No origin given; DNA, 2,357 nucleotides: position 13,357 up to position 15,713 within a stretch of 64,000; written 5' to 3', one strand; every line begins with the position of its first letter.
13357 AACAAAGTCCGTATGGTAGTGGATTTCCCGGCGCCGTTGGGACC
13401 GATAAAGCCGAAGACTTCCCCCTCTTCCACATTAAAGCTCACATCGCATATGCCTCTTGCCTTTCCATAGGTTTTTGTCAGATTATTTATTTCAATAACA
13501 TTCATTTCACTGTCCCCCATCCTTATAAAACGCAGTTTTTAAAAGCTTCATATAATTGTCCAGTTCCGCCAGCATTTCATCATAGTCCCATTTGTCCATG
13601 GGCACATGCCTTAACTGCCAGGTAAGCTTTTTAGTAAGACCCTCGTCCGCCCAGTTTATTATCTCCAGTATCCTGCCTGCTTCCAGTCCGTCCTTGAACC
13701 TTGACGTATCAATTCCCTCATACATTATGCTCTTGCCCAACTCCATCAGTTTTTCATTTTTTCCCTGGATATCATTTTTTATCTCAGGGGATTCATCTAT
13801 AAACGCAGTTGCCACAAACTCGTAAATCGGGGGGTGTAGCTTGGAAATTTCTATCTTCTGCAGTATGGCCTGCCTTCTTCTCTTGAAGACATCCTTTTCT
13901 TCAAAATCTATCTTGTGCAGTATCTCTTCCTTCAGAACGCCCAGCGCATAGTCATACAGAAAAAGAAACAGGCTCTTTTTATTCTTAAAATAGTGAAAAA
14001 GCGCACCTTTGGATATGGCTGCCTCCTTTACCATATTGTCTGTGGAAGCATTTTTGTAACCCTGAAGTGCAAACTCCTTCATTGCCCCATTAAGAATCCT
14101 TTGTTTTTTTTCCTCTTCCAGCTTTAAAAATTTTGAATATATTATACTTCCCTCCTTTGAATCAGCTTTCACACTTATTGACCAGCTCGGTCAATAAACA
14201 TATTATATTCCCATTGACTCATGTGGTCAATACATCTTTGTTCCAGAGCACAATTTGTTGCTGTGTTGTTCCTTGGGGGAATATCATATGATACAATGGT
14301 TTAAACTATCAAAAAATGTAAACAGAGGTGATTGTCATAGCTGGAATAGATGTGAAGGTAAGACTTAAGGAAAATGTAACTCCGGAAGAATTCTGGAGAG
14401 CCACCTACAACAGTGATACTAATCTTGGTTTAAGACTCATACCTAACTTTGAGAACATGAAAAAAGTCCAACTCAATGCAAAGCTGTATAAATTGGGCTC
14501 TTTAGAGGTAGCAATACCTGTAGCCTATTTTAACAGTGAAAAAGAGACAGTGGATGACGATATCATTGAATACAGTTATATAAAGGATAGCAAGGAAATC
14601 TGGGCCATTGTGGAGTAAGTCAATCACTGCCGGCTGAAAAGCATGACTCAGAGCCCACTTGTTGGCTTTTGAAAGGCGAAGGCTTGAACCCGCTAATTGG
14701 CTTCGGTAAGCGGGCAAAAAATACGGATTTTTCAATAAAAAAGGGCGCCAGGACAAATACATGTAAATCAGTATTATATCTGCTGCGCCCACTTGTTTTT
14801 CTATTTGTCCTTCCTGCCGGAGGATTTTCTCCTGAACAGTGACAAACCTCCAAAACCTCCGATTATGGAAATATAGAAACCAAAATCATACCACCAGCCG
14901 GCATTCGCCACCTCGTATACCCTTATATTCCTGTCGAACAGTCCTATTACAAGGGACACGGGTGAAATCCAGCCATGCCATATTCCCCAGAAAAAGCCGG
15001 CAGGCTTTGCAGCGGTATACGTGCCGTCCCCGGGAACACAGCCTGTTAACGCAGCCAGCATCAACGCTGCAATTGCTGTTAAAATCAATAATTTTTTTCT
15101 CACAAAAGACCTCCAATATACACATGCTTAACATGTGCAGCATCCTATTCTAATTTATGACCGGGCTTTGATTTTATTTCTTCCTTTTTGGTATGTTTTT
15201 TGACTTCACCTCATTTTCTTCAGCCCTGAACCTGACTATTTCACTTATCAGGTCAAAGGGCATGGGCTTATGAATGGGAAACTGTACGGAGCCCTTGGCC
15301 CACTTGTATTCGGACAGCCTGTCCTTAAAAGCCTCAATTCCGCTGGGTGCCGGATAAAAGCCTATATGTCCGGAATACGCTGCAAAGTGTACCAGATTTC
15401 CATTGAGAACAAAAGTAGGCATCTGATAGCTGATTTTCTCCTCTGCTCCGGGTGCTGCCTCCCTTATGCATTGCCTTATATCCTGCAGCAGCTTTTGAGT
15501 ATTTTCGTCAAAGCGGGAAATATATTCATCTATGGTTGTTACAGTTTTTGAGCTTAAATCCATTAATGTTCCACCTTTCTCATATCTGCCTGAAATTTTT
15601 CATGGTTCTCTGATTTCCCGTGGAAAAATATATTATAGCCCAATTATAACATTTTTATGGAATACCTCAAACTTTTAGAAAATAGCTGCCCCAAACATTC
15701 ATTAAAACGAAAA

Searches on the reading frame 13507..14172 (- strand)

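Call 7: search_protein_families(library=pfam, proteins=[window:13507-14172:-], max_evalue=0.01)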
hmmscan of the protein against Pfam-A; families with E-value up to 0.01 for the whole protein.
window:13507-14172:- (221 aa): 1 family
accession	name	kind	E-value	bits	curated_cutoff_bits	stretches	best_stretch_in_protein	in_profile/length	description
PF00440.29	TetR_N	-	3.2e-13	49.7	24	1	26-70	1-45/47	Bacterial regulatory proteins, tetR family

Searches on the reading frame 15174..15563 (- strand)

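Call 7: search_protein_families(library=pfam, proteins=[window:15174-15563:-], max_evalue=0.01)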
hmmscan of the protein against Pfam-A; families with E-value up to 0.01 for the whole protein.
window:15174-15563:- (129 aa): 1 family
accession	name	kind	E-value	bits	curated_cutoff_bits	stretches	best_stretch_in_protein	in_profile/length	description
PF08818.16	DUF1801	-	4.8e-14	53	27.2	1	23-113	2-84/85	Domain of unknown function (DU1801)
